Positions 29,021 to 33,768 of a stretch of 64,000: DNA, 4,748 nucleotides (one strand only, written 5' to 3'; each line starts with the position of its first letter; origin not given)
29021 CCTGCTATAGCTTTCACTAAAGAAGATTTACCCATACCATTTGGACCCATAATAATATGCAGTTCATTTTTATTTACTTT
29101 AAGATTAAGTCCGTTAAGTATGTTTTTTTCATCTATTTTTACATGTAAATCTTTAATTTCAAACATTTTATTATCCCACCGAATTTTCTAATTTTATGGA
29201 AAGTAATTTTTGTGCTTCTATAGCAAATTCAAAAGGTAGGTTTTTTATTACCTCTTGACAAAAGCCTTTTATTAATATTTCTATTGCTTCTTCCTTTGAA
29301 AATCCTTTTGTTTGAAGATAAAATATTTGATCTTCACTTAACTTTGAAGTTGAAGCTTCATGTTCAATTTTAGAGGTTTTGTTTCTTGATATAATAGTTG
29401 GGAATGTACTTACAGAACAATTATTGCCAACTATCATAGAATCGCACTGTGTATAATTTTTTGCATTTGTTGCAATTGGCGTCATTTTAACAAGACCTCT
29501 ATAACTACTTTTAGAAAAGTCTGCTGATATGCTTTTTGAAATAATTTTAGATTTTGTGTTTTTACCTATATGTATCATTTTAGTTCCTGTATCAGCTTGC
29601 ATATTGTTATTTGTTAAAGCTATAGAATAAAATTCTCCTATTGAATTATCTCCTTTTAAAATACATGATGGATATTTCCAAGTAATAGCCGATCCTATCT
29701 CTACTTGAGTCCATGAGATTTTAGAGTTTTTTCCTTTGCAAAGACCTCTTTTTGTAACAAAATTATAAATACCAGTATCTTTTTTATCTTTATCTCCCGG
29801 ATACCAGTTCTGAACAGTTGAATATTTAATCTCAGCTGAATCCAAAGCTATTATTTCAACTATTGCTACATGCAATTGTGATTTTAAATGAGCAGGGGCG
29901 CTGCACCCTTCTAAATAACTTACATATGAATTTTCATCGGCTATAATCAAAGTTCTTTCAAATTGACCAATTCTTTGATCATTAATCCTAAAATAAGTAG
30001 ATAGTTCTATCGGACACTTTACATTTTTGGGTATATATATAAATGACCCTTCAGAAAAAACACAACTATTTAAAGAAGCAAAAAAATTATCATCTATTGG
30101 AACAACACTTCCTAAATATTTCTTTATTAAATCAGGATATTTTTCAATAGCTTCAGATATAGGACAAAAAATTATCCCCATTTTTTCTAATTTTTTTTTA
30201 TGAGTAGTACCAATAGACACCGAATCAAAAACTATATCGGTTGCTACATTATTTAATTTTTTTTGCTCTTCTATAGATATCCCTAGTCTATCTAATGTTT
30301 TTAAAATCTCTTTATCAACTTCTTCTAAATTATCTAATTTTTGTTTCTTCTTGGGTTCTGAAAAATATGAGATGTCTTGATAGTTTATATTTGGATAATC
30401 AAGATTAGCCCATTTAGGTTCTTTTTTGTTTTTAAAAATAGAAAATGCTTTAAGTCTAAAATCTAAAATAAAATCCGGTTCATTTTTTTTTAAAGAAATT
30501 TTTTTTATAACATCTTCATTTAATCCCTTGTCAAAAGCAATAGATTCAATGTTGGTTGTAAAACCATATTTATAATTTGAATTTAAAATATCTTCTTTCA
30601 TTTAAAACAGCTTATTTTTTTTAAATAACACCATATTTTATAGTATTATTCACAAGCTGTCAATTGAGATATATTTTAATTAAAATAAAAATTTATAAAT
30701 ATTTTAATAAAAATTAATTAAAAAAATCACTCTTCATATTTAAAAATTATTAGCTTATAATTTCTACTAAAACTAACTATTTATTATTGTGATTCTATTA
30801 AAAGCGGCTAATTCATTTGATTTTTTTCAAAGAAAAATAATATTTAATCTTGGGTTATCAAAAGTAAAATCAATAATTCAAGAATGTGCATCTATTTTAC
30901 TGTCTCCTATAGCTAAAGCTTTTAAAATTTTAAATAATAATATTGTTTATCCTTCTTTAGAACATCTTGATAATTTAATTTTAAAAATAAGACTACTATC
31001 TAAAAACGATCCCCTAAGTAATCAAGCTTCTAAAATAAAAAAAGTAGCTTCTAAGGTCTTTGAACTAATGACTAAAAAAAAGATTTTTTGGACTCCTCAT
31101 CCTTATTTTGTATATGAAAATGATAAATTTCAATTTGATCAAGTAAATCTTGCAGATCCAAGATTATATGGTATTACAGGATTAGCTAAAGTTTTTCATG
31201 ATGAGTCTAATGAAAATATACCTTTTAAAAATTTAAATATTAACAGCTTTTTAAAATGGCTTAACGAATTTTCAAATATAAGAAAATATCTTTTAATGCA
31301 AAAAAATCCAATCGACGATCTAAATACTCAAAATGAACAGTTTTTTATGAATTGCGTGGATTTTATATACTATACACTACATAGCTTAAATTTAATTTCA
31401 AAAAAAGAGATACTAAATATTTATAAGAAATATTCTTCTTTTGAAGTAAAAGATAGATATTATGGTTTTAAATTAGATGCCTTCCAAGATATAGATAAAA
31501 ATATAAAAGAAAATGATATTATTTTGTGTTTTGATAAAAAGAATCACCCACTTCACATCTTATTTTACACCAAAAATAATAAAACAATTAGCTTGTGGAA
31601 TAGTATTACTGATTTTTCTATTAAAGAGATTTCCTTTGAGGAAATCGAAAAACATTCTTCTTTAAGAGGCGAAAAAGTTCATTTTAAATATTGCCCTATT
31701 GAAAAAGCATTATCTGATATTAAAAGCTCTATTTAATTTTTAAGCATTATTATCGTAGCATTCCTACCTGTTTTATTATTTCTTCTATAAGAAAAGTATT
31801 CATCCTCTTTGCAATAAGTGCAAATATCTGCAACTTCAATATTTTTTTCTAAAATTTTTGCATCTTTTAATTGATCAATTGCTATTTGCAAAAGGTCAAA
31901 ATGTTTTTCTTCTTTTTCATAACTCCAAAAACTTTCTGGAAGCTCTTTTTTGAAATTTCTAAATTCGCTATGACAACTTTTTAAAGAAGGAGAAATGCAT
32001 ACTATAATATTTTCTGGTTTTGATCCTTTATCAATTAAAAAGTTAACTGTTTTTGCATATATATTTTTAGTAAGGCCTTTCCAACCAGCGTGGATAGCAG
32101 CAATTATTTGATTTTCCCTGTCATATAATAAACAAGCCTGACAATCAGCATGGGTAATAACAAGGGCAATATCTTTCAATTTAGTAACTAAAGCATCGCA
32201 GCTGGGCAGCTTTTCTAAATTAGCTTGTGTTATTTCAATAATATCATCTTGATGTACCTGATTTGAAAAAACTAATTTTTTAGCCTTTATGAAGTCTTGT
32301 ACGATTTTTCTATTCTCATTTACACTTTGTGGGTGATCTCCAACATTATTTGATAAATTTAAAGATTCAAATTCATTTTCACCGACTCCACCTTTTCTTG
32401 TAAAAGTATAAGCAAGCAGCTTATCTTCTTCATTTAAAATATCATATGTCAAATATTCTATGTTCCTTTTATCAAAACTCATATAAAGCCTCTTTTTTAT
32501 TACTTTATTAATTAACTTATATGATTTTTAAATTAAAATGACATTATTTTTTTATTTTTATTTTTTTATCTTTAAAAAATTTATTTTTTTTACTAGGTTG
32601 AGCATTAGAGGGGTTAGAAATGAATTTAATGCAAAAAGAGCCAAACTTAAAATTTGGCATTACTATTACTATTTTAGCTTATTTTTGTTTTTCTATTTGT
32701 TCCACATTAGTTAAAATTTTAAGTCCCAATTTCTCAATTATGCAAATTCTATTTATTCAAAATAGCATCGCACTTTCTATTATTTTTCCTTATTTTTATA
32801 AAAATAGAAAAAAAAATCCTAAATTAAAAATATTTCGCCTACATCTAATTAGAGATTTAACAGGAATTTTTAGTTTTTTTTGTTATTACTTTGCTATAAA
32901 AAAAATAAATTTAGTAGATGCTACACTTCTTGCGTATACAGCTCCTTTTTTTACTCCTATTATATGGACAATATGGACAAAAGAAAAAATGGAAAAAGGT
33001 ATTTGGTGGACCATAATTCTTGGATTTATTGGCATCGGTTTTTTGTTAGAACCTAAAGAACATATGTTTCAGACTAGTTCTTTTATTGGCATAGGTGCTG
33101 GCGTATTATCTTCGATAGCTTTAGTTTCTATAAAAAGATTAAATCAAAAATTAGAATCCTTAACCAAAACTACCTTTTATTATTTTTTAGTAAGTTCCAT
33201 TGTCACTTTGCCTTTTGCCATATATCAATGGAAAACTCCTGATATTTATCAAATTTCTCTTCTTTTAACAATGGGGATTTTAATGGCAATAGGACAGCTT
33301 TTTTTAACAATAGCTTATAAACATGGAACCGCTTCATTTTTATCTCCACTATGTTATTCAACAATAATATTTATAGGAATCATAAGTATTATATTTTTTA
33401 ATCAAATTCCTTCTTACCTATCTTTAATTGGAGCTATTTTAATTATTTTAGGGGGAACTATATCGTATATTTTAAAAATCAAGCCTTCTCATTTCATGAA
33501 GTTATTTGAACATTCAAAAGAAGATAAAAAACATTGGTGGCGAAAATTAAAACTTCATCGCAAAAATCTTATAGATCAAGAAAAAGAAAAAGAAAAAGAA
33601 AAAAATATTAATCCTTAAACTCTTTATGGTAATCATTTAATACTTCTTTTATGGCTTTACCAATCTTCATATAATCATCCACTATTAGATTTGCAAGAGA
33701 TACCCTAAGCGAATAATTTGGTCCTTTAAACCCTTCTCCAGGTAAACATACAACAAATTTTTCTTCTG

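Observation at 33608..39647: Candidate aspartate:alanine exchange-decarboxylation module built from AsdA plus two GadC-type antiporters, led by oppA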

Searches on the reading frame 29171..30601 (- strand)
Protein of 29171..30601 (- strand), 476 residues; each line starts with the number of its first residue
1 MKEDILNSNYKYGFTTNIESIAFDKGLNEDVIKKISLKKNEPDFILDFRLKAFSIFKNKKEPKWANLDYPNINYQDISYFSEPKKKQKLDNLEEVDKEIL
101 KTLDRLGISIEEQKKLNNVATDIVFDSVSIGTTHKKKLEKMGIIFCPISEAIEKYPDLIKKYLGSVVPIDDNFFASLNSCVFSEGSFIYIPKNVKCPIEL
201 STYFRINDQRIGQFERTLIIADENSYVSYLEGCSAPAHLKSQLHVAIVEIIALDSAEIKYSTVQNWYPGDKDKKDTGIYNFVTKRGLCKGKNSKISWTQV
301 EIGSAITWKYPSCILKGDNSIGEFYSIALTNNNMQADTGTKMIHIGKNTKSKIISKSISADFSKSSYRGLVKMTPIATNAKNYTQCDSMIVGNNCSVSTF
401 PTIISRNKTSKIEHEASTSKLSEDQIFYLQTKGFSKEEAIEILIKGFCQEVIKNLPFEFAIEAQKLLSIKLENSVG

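Call 9: search_protein_families(library=ncbifam, proteins=[window:29171-30601:-], max_evalue=0.00001)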
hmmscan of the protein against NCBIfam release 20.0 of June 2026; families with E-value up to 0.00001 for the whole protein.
window:29171-30601:- (476 aa): 5 families
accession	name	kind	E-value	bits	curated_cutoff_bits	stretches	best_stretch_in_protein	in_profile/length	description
NF008773.0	PRK11814.1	equivalog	7.9e-243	806.3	717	1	4-476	13-484/484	Fe-S cluster assembly protein SufB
TIGR01980.1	sufB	equivalog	5.3e-184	612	346.4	1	9-467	2-448/448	Fe-S cluster assembly protein SufB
NF052511.1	SUF_like_SmsB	exception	1e-59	202.7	650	1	25-469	10-439/445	SUF-like minimal system protein SmsB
TIGR01981.1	sufD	equivalog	6.7e-43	146.9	222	1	181-459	3-270/275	Fe-S cluster assembly protein SufD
NF008194.0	PRK10948.1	equivalog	2.5e-17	62.8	489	1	290-456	236-402/423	Fe-S cluster assembly protein SufD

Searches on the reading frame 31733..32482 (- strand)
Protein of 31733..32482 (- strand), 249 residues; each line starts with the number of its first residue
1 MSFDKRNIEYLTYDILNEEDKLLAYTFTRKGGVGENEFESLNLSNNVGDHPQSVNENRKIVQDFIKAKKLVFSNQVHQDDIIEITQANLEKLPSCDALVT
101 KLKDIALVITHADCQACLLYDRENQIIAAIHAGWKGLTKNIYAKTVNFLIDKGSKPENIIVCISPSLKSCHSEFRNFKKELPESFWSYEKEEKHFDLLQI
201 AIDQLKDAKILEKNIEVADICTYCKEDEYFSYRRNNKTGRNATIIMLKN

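Call 9: search_protein_families(library=ncbifam, proteins=[window:31733-32482:-], max_evalue=0.00001)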
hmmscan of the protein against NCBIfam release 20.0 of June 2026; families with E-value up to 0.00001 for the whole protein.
window:31733-32482:- (249 aa): 2 families
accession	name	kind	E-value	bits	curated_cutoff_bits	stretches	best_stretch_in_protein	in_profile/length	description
TIGR00726.1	TIGR00726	equivalog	6.5e-54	182.6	141.15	1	34-247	3-222/223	peptidoglycan editing factor PgeF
NF007998.1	PRK10723.1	equivalog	2.3e-34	119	369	1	21-247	14-242/243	purine nucleoside phosphorylase YfiH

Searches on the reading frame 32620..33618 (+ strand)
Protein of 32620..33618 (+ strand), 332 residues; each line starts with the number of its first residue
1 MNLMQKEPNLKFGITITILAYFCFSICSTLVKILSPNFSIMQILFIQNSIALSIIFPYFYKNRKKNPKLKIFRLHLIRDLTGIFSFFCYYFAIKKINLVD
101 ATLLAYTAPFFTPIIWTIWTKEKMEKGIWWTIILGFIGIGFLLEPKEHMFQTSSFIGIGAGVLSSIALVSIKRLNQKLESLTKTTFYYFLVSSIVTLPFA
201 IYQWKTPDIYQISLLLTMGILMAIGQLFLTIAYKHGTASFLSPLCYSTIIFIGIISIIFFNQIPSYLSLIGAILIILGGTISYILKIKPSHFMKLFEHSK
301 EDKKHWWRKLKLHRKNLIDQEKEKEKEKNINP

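Call 9: search_protein_families(library=ncbifam, proteins=[window:32620-33618:+], max_evalue=0.00001)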
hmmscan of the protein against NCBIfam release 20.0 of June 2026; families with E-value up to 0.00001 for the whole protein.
window:32620-33618:+ (332 aa): 2 families
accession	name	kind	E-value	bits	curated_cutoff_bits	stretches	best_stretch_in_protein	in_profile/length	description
TIGR00950.1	2A78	equivalog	1e-15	57.9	230.2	1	36-278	14-262/264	carboxylate/amino acid/amine transporter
NF050091.1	ArAmAcExpYddG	equivalog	1.5e-08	34.5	300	1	33-281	25-281/285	aromatic amino acid exporter YddG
